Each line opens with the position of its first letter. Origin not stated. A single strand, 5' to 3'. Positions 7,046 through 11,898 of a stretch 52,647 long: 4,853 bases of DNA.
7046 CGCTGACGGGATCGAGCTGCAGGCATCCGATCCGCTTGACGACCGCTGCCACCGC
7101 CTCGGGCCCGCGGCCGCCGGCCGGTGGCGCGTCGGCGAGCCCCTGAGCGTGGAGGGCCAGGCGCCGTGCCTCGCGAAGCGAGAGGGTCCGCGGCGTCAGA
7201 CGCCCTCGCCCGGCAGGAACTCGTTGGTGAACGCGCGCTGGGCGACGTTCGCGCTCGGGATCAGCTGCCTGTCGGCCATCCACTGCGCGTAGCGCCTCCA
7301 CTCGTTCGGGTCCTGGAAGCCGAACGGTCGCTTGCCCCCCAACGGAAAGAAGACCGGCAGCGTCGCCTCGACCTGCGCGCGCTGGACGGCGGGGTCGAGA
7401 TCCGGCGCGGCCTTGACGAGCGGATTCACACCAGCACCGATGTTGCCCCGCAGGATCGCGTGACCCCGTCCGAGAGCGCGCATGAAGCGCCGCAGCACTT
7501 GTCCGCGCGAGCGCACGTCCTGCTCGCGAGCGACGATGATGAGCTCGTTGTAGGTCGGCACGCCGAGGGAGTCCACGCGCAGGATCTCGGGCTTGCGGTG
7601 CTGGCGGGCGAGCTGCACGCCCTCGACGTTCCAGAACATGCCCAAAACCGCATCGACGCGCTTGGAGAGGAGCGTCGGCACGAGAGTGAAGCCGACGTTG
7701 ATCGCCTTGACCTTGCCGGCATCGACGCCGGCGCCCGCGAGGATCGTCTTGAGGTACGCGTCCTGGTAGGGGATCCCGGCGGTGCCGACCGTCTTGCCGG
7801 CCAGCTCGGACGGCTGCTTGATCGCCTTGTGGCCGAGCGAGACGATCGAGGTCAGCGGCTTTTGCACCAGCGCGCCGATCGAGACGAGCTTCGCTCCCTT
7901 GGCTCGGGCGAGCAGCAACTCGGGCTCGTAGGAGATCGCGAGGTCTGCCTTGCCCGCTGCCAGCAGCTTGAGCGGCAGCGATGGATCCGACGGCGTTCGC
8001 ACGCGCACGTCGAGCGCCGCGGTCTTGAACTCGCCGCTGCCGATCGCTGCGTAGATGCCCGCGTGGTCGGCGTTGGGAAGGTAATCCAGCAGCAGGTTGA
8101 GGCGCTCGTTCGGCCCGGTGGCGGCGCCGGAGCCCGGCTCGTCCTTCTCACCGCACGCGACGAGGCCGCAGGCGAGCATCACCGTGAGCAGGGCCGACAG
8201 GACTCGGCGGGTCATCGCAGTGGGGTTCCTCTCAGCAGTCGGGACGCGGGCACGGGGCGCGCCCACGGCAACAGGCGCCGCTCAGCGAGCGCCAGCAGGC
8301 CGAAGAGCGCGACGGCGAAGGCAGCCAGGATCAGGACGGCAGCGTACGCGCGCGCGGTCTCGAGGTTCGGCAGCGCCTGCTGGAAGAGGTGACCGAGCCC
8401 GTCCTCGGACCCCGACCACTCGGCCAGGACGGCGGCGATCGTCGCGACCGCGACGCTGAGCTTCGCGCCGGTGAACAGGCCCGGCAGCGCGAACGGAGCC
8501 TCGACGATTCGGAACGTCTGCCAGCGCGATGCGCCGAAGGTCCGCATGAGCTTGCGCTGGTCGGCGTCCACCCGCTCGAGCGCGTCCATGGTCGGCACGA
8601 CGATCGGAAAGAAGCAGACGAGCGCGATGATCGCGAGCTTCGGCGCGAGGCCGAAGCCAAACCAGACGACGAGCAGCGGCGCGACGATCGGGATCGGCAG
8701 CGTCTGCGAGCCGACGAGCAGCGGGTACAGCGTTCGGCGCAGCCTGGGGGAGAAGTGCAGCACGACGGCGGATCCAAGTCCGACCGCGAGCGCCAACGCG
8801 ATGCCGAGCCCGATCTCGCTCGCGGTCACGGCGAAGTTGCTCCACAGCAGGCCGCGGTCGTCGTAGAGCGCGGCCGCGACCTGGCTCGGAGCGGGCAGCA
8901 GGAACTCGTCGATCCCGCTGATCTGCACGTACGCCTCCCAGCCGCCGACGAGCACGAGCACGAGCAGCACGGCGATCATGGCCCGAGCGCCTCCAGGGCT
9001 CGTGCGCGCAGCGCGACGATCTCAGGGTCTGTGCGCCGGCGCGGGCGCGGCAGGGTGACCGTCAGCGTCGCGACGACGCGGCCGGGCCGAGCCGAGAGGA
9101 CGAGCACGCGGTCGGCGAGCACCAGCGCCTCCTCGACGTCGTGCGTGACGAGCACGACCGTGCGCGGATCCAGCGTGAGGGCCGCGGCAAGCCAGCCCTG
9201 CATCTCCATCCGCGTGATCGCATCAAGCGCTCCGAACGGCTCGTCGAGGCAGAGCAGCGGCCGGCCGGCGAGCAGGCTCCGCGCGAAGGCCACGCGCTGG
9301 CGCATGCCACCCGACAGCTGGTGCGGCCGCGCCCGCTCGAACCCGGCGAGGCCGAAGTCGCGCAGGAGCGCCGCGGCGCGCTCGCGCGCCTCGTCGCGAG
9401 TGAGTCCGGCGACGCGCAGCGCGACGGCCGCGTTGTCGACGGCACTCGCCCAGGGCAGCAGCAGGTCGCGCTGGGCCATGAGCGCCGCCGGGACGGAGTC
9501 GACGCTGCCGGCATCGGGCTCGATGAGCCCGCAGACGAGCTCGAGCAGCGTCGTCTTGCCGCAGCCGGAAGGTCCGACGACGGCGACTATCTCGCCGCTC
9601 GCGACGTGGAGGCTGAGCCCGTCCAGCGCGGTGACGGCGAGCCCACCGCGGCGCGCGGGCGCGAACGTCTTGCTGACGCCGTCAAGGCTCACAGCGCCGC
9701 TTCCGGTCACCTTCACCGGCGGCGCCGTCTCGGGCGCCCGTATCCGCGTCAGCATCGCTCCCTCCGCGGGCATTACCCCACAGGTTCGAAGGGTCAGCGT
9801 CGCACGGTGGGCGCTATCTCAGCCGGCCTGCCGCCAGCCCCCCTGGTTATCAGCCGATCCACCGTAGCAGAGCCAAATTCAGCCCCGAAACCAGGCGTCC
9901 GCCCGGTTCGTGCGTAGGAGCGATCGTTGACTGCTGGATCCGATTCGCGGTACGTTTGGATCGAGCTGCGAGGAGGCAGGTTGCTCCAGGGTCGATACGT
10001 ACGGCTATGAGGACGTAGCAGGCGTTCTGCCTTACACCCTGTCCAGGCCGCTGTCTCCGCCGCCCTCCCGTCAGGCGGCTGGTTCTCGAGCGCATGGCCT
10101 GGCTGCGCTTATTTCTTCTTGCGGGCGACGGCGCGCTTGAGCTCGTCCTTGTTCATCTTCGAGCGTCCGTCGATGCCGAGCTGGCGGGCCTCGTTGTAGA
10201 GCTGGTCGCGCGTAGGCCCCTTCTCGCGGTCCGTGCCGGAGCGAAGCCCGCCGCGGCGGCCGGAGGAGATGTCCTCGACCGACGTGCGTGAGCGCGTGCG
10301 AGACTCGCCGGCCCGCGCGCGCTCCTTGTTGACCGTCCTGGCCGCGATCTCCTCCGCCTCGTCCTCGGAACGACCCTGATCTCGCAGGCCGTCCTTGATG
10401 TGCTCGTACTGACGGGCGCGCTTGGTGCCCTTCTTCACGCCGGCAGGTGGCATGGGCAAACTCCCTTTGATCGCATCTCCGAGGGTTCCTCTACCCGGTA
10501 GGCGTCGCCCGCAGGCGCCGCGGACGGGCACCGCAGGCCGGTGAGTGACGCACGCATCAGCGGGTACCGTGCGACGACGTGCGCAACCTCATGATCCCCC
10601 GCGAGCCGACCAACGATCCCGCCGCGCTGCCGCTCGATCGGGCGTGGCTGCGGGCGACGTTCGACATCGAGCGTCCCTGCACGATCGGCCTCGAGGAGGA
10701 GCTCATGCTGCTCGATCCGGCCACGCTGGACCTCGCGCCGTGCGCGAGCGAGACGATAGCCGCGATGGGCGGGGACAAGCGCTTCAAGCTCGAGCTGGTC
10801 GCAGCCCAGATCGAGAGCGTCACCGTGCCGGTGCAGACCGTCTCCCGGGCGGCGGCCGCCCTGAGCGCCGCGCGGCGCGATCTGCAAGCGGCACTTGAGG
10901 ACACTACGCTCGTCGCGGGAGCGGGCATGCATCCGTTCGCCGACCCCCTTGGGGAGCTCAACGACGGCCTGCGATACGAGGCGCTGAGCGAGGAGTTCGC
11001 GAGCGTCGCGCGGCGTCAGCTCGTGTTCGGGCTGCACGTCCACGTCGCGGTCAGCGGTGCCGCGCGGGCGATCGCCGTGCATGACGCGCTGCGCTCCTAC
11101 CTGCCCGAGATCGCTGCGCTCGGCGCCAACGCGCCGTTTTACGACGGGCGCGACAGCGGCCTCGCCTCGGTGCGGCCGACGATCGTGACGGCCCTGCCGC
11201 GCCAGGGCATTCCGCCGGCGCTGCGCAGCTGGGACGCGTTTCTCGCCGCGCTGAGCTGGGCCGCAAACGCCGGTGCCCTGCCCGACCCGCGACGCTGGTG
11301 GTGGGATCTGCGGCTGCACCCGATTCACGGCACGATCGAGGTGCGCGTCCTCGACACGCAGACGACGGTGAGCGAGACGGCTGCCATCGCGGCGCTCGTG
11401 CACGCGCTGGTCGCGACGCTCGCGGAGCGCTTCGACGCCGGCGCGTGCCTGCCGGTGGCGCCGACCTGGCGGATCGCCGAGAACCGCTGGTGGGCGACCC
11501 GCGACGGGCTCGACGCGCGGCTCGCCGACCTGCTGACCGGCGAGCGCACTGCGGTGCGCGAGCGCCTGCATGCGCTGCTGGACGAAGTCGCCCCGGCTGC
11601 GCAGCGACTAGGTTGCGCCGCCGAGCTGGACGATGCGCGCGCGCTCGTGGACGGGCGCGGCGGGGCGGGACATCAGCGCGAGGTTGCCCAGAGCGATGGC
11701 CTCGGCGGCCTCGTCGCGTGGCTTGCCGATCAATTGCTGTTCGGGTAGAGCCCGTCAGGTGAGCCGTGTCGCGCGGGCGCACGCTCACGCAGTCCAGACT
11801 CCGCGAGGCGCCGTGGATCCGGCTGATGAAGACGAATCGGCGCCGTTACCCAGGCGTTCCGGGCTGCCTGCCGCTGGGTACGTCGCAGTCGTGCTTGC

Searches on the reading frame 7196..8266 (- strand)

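Call 59: search_protein_families(library=pfam, proteins=[window:7196-8266:-], max_evalue=0.00001)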
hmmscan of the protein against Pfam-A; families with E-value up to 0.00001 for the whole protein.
window:7196-8266:- (356 aa): 1 family
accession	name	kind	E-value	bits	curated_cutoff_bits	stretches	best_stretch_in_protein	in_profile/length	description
PF09084.16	NMT1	-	5.4e-56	190.3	20.5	1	65-270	1-207/216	NMT1/THI5 like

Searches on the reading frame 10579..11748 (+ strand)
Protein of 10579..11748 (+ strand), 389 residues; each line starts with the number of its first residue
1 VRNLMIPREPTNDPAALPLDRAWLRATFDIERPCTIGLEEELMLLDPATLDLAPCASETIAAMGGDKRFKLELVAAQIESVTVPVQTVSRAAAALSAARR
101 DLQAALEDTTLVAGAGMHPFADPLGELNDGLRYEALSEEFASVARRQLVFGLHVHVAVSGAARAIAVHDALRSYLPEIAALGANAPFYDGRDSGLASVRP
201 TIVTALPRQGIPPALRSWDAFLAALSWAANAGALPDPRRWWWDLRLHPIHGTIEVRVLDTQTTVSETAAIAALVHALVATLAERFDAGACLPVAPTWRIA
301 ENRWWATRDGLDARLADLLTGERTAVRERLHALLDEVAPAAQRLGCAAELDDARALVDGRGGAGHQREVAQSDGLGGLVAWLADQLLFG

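Call 59: search_protein_families(library=pfam, proteins=[window:10579-11748:+], max_evalue=0.00001)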
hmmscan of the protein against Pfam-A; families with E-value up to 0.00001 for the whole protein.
window:10579-11748:+ (389 aa): 1 family
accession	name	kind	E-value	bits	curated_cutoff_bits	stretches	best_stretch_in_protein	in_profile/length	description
PF04107.18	GCS2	-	1.2e-45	156.6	21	1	37-311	2-291/291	Glutamate-cysteine ligase family 2(GCS2)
